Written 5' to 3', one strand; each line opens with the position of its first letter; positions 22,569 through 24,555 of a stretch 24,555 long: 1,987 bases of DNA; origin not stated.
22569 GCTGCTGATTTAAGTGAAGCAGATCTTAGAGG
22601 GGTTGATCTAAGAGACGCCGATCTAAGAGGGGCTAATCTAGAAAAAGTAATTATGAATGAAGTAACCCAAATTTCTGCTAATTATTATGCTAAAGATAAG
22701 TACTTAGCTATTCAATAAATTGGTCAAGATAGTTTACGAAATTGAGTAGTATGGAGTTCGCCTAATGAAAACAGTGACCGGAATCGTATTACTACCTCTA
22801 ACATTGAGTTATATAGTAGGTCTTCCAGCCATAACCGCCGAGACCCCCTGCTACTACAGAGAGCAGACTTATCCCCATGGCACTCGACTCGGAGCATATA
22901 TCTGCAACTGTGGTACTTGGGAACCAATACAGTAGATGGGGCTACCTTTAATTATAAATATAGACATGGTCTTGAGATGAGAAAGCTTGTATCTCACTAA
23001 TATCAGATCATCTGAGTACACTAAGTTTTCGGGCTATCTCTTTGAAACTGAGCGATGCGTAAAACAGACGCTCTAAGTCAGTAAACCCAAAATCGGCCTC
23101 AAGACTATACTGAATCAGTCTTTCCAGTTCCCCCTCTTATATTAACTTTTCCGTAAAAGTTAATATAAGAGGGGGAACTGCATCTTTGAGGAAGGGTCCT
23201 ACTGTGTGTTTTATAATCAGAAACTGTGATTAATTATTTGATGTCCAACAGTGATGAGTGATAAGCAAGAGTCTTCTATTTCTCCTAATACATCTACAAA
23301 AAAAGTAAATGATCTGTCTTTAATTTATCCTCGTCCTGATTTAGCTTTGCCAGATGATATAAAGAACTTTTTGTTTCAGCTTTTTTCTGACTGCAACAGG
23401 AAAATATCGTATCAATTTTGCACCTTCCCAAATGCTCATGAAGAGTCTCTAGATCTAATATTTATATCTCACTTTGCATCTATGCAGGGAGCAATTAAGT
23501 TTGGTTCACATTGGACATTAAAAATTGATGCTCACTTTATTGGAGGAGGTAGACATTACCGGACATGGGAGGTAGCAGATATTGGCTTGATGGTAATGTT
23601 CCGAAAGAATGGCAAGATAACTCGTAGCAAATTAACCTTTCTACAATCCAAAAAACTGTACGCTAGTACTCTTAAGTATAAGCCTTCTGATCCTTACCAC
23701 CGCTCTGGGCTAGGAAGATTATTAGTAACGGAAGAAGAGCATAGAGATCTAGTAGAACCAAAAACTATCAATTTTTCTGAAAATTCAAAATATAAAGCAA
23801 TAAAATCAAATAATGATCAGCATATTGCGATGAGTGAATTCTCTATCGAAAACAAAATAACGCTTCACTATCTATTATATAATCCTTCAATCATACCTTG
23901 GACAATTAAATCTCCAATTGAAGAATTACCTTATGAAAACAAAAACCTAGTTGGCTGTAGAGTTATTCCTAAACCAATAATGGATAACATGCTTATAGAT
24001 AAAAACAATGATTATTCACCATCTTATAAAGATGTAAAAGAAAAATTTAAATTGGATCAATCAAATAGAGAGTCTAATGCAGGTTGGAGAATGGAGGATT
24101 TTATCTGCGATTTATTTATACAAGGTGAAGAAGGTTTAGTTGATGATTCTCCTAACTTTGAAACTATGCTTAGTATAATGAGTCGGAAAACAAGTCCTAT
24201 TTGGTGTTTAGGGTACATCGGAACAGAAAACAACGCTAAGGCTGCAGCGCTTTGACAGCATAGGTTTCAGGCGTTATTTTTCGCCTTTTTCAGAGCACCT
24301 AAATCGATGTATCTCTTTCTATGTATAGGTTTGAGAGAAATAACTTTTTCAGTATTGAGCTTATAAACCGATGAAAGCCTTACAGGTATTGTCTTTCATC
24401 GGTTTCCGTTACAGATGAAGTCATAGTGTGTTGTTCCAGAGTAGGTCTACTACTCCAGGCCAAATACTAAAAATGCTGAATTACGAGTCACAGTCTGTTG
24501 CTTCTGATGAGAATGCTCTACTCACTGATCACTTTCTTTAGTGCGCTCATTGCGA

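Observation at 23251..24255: Nuclease-like orphan gene inactivated at its 3' end, with a reading frame that is restored across the circle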

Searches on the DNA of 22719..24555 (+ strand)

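Call 8: search_dna_similar(query=window:22900-24555:+, collection=plasmids, mode=near)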
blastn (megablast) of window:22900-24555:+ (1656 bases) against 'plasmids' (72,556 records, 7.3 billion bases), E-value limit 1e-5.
No match.

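Call 85: search_dna_similar(query=window:22719-23253:+, collection=plasmids, mode=distant, max_evalue=0.01)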
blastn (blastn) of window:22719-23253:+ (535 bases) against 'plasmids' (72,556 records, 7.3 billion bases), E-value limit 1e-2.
No match.
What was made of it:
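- Tried and rejected: Near and distant DNA searches against plasmids, for the gene region and for the upstream region: no match (calls 8, 85).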
